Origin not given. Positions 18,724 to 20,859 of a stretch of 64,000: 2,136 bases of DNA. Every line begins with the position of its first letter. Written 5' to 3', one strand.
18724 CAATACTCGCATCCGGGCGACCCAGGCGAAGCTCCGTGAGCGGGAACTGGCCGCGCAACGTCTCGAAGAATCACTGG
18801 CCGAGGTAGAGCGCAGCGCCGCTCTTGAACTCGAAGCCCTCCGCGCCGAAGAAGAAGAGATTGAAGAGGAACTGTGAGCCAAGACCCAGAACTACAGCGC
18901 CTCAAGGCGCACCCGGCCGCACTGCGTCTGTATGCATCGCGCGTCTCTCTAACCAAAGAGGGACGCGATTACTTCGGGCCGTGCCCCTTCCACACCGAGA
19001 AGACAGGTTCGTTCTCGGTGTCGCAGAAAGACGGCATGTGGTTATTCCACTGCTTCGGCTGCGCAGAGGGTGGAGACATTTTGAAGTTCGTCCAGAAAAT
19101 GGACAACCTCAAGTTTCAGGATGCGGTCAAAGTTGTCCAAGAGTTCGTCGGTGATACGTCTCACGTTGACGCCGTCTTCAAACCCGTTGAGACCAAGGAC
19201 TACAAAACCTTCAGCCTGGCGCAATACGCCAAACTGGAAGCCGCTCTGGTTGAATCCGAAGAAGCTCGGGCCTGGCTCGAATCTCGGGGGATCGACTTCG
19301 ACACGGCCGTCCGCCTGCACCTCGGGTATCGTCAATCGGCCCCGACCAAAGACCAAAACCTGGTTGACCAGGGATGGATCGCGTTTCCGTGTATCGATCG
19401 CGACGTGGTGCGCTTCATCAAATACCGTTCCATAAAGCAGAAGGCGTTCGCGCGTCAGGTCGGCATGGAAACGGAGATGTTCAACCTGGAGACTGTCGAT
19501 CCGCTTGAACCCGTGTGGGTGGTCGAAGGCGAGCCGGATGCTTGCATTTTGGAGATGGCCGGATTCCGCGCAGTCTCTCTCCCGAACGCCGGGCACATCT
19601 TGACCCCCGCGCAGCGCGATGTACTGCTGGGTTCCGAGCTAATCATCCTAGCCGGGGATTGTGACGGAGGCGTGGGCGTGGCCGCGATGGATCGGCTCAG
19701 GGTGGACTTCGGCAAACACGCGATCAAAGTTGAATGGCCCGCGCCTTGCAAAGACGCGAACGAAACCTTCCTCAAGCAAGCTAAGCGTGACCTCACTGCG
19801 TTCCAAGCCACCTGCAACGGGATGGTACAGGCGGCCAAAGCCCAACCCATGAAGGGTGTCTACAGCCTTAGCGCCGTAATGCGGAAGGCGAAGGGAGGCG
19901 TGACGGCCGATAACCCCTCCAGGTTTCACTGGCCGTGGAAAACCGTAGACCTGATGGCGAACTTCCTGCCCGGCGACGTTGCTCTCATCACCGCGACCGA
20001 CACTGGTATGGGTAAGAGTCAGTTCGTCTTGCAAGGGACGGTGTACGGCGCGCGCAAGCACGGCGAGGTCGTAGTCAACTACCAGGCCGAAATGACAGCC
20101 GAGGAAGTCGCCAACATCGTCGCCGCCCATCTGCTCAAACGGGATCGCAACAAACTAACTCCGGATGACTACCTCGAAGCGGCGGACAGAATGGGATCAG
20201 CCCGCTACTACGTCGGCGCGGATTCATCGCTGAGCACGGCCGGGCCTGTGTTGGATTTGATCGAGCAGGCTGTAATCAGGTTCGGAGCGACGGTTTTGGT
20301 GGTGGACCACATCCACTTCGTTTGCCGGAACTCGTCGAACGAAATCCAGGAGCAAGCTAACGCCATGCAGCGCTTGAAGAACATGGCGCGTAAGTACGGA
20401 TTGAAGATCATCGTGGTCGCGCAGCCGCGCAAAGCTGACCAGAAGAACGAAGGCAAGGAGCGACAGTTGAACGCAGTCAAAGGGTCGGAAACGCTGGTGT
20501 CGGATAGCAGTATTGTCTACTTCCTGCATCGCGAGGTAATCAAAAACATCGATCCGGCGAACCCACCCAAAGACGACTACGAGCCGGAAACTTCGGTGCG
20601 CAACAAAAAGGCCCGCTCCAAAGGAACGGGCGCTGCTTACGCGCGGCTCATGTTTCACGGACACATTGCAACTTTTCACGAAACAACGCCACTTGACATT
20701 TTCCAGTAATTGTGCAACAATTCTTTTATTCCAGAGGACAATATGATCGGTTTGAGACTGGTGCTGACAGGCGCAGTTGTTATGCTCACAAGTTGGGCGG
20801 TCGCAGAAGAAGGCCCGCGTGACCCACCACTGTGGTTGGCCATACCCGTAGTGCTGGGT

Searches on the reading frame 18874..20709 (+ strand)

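Call 9: search_protein_families(library=phrogs, proteins=[window:18874-20709:+], max_evalue=0.001)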
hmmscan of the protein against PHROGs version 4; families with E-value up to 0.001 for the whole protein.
window:18874-20709:+ (611 aa): 13 families
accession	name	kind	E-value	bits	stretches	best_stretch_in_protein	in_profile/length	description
phrog_239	-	DNA, RNA and nucleotide metabolism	9.6e-53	181.2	1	35-587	43-583/801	DNA primase/helicase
phrog_47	-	DNA, RNA and nucleotide metabolism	2.1e-30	107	1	27-304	45-327/947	DNA primase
phrog_6444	-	DNA, RNA and nucleotide metabolism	1.2e-26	94.7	1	8-157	11-162/577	DNA primase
phrog_243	-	DNA, RNA and nucleotide metabolism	7.5e-20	72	1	351-604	21-268/273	DnaB-like replicative helicase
phrog_18097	-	DNA, RNA and nucleotide metabolism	1e-19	71.9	1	7-101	7-100/199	DNA primase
phrog_19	-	DNA, RNA and nucleotide metabolism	2.5e-17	64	1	350-555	333-541/621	DnaB-like replicative helicase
phrog_510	-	DNA, RNA and nucleotide metabolism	7e-16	59.1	1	29-173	39-187/667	DNA primase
phrog_849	-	DNA, RNA and nucleotide metabolism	1.2e-15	58.4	1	101-310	114-339/435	DNA primase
phrog_11992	-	unknown function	7.2e-13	50.1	1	28-89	23-80/177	-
phrog_360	-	DNA, RNA and nucleotide metabolism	9.2e-11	43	1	36-95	33-90/133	DNA primase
phrog_26824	-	unknown function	7.9e-07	28.5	1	36-86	29-81/868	-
phrog_5482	-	unknown function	1.7e-06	28.1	1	355-586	37-280/341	-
phrog_6088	-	DNA, RNA and nucleotide metabolism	0.00014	21.4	1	28-296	17-277/772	DNA primase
